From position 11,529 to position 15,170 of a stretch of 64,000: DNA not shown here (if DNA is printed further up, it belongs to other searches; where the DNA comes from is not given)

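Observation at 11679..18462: A PKS-like operon whose KS, AT and DH catalytic residues all look substituted while the fused PPTase looks intact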

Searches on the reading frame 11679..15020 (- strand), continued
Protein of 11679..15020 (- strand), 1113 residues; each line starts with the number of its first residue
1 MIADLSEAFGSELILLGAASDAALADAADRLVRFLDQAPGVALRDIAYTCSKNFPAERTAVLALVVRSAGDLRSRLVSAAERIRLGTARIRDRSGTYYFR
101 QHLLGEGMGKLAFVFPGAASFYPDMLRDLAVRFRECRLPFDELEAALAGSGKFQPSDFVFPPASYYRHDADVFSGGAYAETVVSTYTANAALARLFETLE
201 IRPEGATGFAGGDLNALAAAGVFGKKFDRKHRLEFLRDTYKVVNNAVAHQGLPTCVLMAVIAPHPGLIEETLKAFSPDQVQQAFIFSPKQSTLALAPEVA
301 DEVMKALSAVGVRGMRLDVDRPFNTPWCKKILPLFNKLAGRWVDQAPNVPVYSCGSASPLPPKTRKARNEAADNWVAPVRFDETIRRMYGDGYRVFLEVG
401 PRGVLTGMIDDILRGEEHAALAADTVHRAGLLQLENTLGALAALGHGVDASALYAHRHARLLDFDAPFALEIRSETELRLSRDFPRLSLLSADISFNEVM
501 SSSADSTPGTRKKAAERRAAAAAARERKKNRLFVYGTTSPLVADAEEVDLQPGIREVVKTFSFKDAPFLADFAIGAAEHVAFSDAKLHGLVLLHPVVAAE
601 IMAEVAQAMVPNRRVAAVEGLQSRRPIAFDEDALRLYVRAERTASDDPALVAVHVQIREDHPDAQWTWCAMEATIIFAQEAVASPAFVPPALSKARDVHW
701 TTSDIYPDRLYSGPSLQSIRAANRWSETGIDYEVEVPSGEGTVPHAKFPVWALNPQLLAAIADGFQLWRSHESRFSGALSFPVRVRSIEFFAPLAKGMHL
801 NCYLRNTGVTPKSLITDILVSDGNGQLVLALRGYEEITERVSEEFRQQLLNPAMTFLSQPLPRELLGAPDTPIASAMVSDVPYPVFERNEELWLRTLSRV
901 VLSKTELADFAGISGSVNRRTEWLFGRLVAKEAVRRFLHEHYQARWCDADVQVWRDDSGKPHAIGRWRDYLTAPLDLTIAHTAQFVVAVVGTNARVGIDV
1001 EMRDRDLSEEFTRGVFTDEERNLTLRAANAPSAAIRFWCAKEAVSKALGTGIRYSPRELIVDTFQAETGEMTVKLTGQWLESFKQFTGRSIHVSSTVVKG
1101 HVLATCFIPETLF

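Call 38: predict_structure(alignment_id=A1)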
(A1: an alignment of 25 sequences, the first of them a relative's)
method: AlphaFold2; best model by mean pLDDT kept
length: 1113 residues; sequences in the alignment: 25
mean_pLDDT: 72.9   pTM: 0.48
mean pLDDT of the five models: 72.9, 71.6, 69.7, 68.9, 68.3
residues with pLDDT >= 90: 301; 70-90: 413; 50-70: 177; < 50: 222
segments of 3 or more residues with pLDDT < 50: 1-7, 159-175, 468-514, 529-539, 573-589, 705-714, 740-749, 772-779, 839-858, 867-869, 878-890, 941-994
pLDDT, mean of each block of 10 residues (from residue 1): 43 93 94 85 90 88 92 94 92 88 86 82 66 84 78 54 36 56 87 91 93 92 85 92 80 83 90 91 91 92 92 82 85 90 91 93 90 91 96 94 84 92 70 90 91 80 67 30 29 32 35 50 53 39 77 87 69 40 36 79 88 87 77 85 86 89 65 90 85 80 46 61 87 78 36 78 79 43 84 82 87 83 89 74 39 44 54 52 43 56 63 61 61 58 42 38 40 34 36 52 69 85 82 87 76 75 86 89 82 77 73 62
secondary structure, 60 per line:
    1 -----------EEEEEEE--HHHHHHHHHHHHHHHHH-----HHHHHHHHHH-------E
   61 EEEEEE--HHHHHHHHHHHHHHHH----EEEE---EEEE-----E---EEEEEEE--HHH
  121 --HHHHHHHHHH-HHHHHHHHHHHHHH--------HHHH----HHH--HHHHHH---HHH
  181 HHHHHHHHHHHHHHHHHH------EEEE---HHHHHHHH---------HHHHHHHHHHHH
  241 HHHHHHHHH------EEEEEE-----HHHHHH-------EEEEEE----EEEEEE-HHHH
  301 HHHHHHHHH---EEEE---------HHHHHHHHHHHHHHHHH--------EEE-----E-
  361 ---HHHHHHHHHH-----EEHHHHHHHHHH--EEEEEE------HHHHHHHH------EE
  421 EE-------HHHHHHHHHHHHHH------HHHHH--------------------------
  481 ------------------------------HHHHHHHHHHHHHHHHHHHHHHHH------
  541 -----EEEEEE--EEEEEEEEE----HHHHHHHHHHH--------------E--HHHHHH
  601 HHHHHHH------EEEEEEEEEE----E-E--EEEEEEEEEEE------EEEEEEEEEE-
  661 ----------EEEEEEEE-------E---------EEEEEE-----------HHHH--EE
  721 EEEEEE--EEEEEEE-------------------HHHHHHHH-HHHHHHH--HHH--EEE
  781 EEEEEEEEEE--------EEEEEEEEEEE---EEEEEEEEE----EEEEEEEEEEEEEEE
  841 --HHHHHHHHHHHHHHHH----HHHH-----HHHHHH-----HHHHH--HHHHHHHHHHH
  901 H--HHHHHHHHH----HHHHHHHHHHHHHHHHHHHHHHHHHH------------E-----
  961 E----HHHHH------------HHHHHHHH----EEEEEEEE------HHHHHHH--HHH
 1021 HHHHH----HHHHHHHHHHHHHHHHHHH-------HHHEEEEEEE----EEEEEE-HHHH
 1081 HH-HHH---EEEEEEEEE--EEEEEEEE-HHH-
elements in order (helices of 4 or more, strands of 3 or more residues): E12-18 H21-37 H43-52 E60-66 H69-84 E89-92 E96-99 E109-115 H123-132 H134-147 H156-159 H169-174 H178-198 E205-208 H212-219 H229-249 E256-261 H267-272 E280-285 E290-295 H297-309 E313-316 H326-342 E351-353 H364-373 H381-390 E393-398 H405-412 E419-422 H430-443 H450-454 H511-534 E546-551 E554-562 H567-577 H595-607 E614-623 E633-643 E650-659 E671-678 E696-701 H713-716 E719-726 E729-735 H755-762 H764-770 E778-790 E799-809 E813-821 E826-840 H843-858 H863-866 H872-877 H883-887 H890-901 H904-912 H917-942 H966-970 H983-990 E995-1002 H1009-1015 H1018-1025 H1030-1048 E1059-1065 E1070-1075 H1077-1082 E1090-1098 E1101-1108
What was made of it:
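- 13386..13625 (-): Post-AT linker plus a basic helix (residues 466-545, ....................). It occupies the place where some active relatives carry an ACP domain. No ACP is present here. AF2 shows disorder plus one helix at 511-534 (call 38).
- On Enediyne PKSE: The region between AT and DH is a disordered linker plus one helix (call 38).
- The 159-175 loop has low model confidence (call 38).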

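Call 39: search_protein_families(library=pfam, proteins=[P0261, P0267, P0282, P0300, P0264], max_evalue=0.001)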
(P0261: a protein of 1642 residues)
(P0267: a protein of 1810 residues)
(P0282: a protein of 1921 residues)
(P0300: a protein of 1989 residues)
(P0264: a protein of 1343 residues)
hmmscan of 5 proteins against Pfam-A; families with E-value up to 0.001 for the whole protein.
P0261 (1642 aa): 9 families
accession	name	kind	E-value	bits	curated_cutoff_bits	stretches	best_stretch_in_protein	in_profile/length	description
PF00109.32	ketoacyl-synt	-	7.6e-57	193.2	20.8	1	11-291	2-252/252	Beta-ketoacyl synthase, N-terminal domain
PF02801.28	Ketoacyl-synt_C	-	8.7e-36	123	20.8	1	299-415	1-118/119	Beta-ketoacyl synthase, C-terminal domain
PF00698.26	Acyl_transf_1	-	7.5e-22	78.6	32.7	1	584-886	2-279/319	Acyl transferase domain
PF14765.12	PS-DH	-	1.6e-15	57.5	23.7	1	1229-1360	22-156/166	Polyketide synthase dehydratase N-terminal domain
PF01648.25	ACPS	-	2.6e-15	56.8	25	1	1524-1635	2-111/111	4'-phosphopantetheinyl transferase superfamily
PF16197.11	KAsynt_C_assoc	-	6.8e-11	43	33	1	418-526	1-102/111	Ketoacyl-synthetase C-terminal extension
PF22621.2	CurL-like_PKS_C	-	8.8e-07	29.2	27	1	501-548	17-64/64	CurL-like, PKS C-terminal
PF22336.2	RhiE-like_linker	-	1.8e-05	25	27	1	502-553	15-65/67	RhiE-like, KS-MAT linker domain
PF00108.29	Thiolase_N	-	1.9e-05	24.6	26.4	1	207-248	79-120/260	Thiolase, N-terminal domain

P0267 (1810 aa): 10 families
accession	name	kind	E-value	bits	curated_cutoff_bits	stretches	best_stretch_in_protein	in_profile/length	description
PF00109.32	ketoacyl-synt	-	4.6e-57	193.9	20.8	1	16-298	3-252/252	Beta-ketoacyl synthase, N-terminal domain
PF02801.28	Ketoacyl-synt_C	-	2e-37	128.2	20.8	1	306-423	1-118/119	Beta-ketoacyl synthase, C-terminal domain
PF00698.26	Acyl_transf_1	-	1.7e-23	84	32.7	1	590-893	2-288/319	Acyl transferase domain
PF01648.25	ACPS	-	6.7e-19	68.4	25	1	1690-1768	1-87/111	4'-phosphopantetheinyl transferase superfamily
PF14765.12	PS-DH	-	2.8e-12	46.9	23.7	1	1398-1529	23-153/166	Polyketide synthase dehydratase N-terminal domain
PF22336.2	RhiE-like_linker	-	1e-10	41.9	27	1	498-557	4-63/67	RhiE-like, KS-MAT linker domain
PF16197.11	KAsynt_C_assoc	-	5.6e-10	40.1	33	1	428-539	6-107/111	Ketoacyl-synthetase C-terminal extension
PF22621.2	CurL-like_PKS_C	-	1.2e-09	38.4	27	1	498-554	7-64/64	CurL-like, PKS C-terminal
PF00550.31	PP-binding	-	1.7e-08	35.1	20.8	1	1116-1184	2-66/67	Phosphopantetheine attachment site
PF21089.3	PKS_DH_N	-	0.00011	22.5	27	1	1255-1341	21-93/103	Polyketide synthase dehydratase domain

P0282 (1921 aa): 8 families
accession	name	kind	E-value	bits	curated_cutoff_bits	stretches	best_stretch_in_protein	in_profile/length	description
PF00109.32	ketoacyl-synt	-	1.8e-59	201.8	20.8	1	18-300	3-252/252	Beta-ketoacyl synthase, N-terminal domain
PF02801.28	Ketoacyl-synt_C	-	1.1e-36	125.9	20.8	1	308-426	1-119/119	Beta-ketoacyl synthase, C-terminal domain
PF00698.26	Acyl_transf_1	-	3.6e-23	83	32.7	1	602-924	2-305/319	Acyl transferase domain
PF01648.25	ACPS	-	1.2e-12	48.2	25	1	1799-1885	1-95/111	4'-phosphopantetheinyl transferase superfamily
PF14765.12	PS-DH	-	2e-10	40.9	23.7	1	1453-1585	10-140/166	Polyketide synthase dehydratase N-terminal domain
PF16197.11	KAsynt_C_assoc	-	7.4e-09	36.4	33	1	454-536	26-101/111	Ketoacyl-synthetase C-terminal extension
PF00550.31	PP-binding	-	1.1e-07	32.5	20.8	1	1197-1265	2-67/67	Phosphopantetheine attachment site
PF21089.3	PKS_DH_N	-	0.00019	21.7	27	1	1304-1405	2-92/103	Polyketide synthase dehydratase domain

P0300 (1989 aa): 9 families
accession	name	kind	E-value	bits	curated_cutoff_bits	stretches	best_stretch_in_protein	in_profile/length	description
PF00109.32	ketoacyl-synt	-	1.4e-56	192.4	20.8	1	18-300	3-252/252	Beta-ketoacyl synthase, N-terminal domain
PF02801.28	Ketoacyl-synt_C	-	2.1e-35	121.7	20.8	1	308-426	1-118/119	Beta-ketoacyl synthase, C-terminal domain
PF00698.26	Acyl_transf_1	-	5.1e-22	79.2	32.7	1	595-894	2-281/319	Acyl transferase domain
PF16197.11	KAsynt_C_assoc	-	2.8e-13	50.7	33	1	429-534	1-99/111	Ketoacyl-synthetase C-terminal extension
PF01648.25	ACPS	-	4.4e-11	43.3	25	1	1865-1933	2-77/111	4'-phosphopantetheinyl transferase superfamily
PF22621.2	CurL-like_PKS_C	-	3.6e-10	40.1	27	1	497-559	2-64/64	CurL-like, PKS C-terminal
PF14765.12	PS-DH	-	1.3e-09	38.2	23.7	1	1560-1696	15-153/166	Polyketide synthase dehydratase N-terminal domain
PF22336.2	RhiE-like_linker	-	6.7e-08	32.8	27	1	500-561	2-62/67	RhiE-like, KS-MAT linker domain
PF00550.31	PP-binding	-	6.8e-07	29.9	20.8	1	1269-1339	1-66/67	Phosphopantetheine attachment site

P0264 (1343 aa): 5 families
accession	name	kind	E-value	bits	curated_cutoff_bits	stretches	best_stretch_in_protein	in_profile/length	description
PF00698.26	Acyl_transf_1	-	1.8e-17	64.3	32.7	1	110-404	2-275/319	Acyl transferase domain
PF14765.12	PS-DH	-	2e-16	60.4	23.7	1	918-1060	9-154/166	Polyketide synthase dehydratase N-terminal domain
PF01648.25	ACPS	-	7.6e-16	58.6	25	1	1225-1303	1-87/111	4'-phosphopantetheinyl transferase superfamily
PF00550.31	PP-binding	-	1.2e-06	29.1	20.8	1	659-723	2-63/67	Phosphopantetheine attachment site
PF22621.2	CurL-like_PKS_C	-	0.00038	20.8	27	1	11-74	2-64/64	CurL-like, PKS C-terminal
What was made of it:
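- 13386..13625 (-): The ACP is present at this position in P0264, P0267, P0282 and P0300 (call 39).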

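Call 43: list_cluster_members(proteins=[P0261, P0267, P0282, P0300, P0264, P0253, P0254, P0259, P0318, P0246])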
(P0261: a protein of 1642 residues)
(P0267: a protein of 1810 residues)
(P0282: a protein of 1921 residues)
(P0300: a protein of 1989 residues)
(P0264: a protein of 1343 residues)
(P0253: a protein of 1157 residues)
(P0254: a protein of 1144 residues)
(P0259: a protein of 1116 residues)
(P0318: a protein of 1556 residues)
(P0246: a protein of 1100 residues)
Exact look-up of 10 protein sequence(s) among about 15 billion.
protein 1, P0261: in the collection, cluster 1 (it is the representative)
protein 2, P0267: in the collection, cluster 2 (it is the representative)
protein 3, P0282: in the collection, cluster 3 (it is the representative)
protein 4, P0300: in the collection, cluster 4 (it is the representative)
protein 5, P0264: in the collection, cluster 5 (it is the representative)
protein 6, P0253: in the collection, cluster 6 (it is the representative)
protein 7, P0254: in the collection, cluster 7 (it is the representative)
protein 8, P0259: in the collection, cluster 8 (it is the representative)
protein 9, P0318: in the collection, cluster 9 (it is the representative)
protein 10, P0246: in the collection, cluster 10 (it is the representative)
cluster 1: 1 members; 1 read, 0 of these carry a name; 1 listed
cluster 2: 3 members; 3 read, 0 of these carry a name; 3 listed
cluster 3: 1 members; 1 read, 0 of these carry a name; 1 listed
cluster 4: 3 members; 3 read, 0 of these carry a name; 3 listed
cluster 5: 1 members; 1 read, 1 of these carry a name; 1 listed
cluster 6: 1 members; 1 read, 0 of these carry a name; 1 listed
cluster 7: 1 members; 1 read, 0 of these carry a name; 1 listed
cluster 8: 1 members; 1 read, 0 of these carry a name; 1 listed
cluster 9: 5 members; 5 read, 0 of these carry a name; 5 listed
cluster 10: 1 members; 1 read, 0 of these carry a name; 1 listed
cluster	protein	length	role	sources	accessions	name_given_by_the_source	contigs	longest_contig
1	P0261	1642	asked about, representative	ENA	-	-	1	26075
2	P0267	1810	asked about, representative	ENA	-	-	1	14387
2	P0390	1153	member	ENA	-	-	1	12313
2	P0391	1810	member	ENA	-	-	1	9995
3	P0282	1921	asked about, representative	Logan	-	-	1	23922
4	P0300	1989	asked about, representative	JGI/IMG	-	-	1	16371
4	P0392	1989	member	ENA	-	-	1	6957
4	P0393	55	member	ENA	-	-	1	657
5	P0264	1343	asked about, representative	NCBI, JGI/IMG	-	phosphopantetheine--protein transferase-like protein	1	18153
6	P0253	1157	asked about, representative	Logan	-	-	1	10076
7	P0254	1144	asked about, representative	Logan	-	-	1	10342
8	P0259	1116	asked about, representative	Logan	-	-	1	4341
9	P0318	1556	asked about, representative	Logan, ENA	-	-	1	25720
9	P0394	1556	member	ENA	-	-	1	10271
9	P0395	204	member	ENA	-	-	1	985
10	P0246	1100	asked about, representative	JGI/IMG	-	-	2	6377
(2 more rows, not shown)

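Call 44: fold_search(model_id=the predicted structure, library=pdb)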
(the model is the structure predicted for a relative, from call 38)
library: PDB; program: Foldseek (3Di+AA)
matches with E <= 10: 1273; with E <= 0.001: 438
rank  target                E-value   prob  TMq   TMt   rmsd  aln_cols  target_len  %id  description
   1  9x2a_A                7.7e-30  1.00  0.32  0.16  49.9      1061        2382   15  Cryo-EM structure of PsoA in cofactor bound state (PsoA-PKS-II) (released 2026-04-08)
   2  7wvz_B                8.4e-30  1.00  0.33  0.22  37.7       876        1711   16  CalA3_modular PKS_KS-AT-DH-KR (released 2023-02-22)
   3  7wvz_A                1.4e-29  1.00  0.34  0.22  37.6       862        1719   16  CalA3_modular PKS_KS-AT-DH-KR (released 2023-02-22)
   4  8i4y_A                1.6e-29  1.00  0.34  0.23  38.0       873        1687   16  CalA3 complex structure with amidation product (released 2023-02-22)
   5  9x2b_B                2.9e-29  1.00  0.32  0.16  46.2       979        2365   16  Cryo-EM structure of PsoA in apo state (PsoA-PKS-II) (released 2026-04-08)
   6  9d2y_B                7.6e-29  1.00  0.32  0.18  26.6       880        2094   18  Cryo-EM structure of mycocerosic acid synthase with double KS-ACP crosslinking using C16 alpha-bromoamide. Complex A (released 2025-08-13)
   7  9x29_B                1.1e-28  1.00  0.32  0.29  36.9       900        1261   16  Cryo-EM structure of PsoA in cofactor bound state (PsoA-PKS-I) (released 2026-04-08)
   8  9d2y_A                2.4e-28  1.00  0.31  0.17  38.3      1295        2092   16  Cryo-EM structure of mycocerosic acid synthase with double KS-ACP crosslinking using C16 alpha-bromoamide. Complex A (released 2025-08-13)
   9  9x29_A                3.7e-28  1.00  0.32  0.29  36.8       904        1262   15  Cryo-EM structure of PsoA in cofactor bound state (PsoA-PKS-I) (released 2026-04-08)
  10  9x2b_A                7.5e-28  1.00  0.31  0.15  47.8      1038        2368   15  Cryo-EM structure of PsoA in apo state (PsoA-PKS-II) (released 2026-04-08)
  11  9pc6_B                5.1e-27  1.00  0.32  0.23  36.1       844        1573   18  Antibody (1B2) Bound Crosslinked Rifamycin Synthetase Module 1 with a C-terminal Type II Thioesterase (released 2025-07-23)
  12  9pc6_A                1.4e-26  1.00  0.33  0.24  35.7       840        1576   18  Antibody (1B2) Bound Crosslinked Rifamycin Synthetase Module 1 with a C-terminal Type II Thioesterase (released 2025-07-23)
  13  9nju_A                1.5e-26  1.00  0.34  0.16  35.3       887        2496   12  Structure of native homodimer of D. discoideum polyketide synthase Pks16 (released 2025-03-12)
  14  9pat_B                6.7e-26  1.00  0.32  0.33  36.2       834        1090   17  Antibody (1B2) Bound Rifamycin Synthetase Module 1 in the Transacylation Mode (released 2025-07-23)
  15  9pat_A                1.1e-24  1.00  0.32  0.25  35.0       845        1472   18  Antibody (1B2) Bound Rifamycin Synthetase Module 1 in the Transacylation Mode (released 2025-07-23)
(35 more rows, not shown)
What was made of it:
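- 14706..14984 (-): KS-AT linker domain (residues 13-105 of the 1113-aa protein). In fused synthases this domain docks the AT onto the KS. Foldseek matches KS-AT didomains (call 44).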

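Call 45: find_encoding_contigs(protein=P0254, flank=10000, max_places=2)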
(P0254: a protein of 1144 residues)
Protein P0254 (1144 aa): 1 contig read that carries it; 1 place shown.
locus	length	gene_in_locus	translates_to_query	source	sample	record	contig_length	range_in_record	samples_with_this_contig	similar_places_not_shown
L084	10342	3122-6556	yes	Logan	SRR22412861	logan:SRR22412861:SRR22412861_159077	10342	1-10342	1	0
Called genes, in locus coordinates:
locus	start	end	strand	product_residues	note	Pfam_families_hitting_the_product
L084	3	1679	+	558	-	?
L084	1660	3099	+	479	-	PF00109:ketoacyl-synt, PF02801:Ketoacyl-synt_C, PF16197:KAsynt_C_assoc (weak)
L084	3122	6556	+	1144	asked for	PF22621:CurL-like_PKS_C (weak), PF00698:Acyl_transf_1, PF14765:PS-DH, PF01648:ACPS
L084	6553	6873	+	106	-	-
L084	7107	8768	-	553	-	PF01663:Phosphodiest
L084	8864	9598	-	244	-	PF13489:Methyltransf_23, PF07021:MetW (weak), PF13847:Methyltransf_31, PF08241:Methyltransf_11, PF08242:Methyltransf_12, PF13649:Methyltransf_25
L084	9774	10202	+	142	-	PF00665:rve (weak), PF13683:rve_3 (weak)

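Call 46: find_encoding_contigs(protein=P0261, flank=10000, max_places=1)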
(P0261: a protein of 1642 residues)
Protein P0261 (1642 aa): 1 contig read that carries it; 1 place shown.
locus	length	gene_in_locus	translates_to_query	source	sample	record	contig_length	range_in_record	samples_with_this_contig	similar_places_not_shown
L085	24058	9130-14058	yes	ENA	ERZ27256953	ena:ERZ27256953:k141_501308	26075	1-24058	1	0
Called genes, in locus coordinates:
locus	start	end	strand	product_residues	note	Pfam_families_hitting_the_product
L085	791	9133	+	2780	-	PF03060:NMO, PF00109:ketoacyl-synt, PF02801:Ketoacyl-synt_C, PF16197:KAsynt_C_assoc, PF00698:Acyl_transf_1, PF00106:adh_short, PF08659:KR, PF13561:adh_short_C2, +2 more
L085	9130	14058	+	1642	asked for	PF00109:ketoacyl-synt, PF00108:Thiolase_N (faint), PF02801:Ketoacyl-synt_C, PF16197:KAsynt_C_assoc, PF22621:CurL-like_PKS_C (weak), PF00698:Acyl_transf_1, PF14765:PS-DH, PF01648:ACPS, +1 more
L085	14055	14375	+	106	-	-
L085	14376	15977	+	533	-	PF01663:Phosphodiest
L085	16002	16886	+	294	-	PF00561:Abhydrolase_1, PF12146:Hydrolase_4, PF12697:Abhydrolase_6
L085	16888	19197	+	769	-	PF01209:Ubie_methyltran (weak), PF05175:MTS (weak), PF13489:Methyltransf_23, PF08241:Methyltransf_11, PF08242:Methyltransf_12, PF13649:Methyltransf_25, PF13847:Methyltransf_31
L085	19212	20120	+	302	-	PF13489:Methyltransf_23 (weak), PF01209:Ubie_methyltran, PF13649:Methyltransf_25, PF13847:Methyltransf_31, PF08241:Methyltransf_11, PF08242:Methyltransf_12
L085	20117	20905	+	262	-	PF00106:adh_short, PF08659:KR, PF13561:adh_short_C2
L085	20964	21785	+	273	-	PF00106:adh_short, PF08659:KR, PF13561:adh_short_C2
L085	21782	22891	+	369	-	-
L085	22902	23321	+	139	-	-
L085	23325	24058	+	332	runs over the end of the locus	PF10503:Esterase_PHB (weak)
